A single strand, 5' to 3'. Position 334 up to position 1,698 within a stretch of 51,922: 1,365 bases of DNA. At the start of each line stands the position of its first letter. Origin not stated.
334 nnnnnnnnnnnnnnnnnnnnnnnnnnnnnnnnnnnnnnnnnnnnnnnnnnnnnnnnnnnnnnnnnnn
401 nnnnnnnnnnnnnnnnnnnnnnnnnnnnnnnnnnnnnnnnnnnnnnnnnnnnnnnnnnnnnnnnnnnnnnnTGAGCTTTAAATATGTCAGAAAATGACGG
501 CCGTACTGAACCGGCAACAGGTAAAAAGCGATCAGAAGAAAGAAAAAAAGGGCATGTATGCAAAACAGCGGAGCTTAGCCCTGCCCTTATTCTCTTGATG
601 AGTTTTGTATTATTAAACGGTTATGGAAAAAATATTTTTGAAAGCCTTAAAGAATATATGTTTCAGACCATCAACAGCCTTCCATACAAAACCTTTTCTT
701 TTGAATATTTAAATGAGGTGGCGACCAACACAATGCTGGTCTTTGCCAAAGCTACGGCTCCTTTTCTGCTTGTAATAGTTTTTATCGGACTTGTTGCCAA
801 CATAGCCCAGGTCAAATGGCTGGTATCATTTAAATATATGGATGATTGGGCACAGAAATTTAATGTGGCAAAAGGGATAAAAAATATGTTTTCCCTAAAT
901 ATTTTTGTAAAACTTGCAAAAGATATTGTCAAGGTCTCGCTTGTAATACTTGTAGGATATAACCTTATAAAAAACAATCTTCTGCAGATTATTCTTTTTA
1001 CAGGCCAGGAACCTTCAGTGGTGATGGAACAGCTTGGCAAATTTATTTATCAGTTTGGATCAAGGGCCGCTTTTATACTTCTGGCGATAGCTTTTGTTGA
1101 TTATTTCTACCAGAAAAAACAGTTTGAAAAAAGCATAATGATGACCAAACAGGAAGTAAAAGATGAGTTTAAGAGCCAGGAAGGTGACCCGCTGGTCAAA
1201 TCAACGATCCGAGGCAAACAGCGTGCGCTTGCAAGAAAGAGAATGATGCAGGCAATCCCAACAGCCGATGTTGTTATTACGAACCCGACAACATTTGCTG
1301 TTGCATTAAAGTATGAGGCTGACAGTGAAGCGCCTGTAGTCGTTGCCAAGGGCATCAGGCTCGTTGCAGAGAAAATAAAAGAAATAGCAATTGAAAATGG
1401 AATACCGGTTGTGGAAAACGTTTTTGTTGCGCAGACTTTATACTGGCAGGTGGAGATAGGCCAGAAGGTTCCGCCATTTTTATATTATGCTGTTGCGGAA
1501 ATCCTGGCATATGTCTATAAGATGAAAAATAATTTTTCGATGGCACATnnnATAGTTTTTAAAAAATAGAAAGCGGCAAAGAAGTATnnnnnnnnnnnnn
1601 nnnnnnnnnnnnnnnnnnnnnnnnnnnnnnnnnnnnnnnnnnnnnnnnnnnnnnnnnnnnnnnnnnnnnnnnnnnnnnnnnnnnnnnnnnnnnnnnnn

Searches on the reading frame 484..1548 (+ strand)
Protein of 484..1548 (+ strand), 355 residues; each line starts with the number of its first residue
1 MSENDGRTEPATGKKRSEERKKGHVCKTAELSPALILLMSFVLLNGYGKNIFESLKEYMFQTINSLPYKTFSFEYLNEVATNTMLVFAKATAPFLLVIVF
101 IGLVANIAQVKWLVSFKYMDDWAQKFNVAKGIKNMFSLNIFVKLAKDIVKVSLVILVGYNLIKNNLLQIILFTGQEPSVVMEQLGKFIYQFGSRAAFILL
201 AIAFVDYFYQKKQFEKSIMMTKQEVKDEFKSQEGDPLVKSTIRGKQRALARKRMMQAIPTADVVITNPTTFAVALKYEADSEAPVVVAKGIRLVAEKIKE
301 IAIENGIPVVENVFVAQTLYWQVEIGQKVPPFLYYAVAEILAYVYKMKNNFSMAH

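Call 56: search_protein_families(library=pfam, proteins=[window:484-1548:+], max_evalue=0.000001)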
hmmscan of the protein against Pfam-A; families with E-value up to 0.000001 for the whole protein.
window:484-1548:+ (355 aa): 1 family
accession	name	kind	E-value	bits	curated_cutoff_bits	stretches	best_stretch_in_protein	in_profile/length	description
PF01312.24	Bac_export_2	-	3.4e-109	365.6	24.4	1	6-344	2-335/335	FlhB HrpN YscU SpaS Family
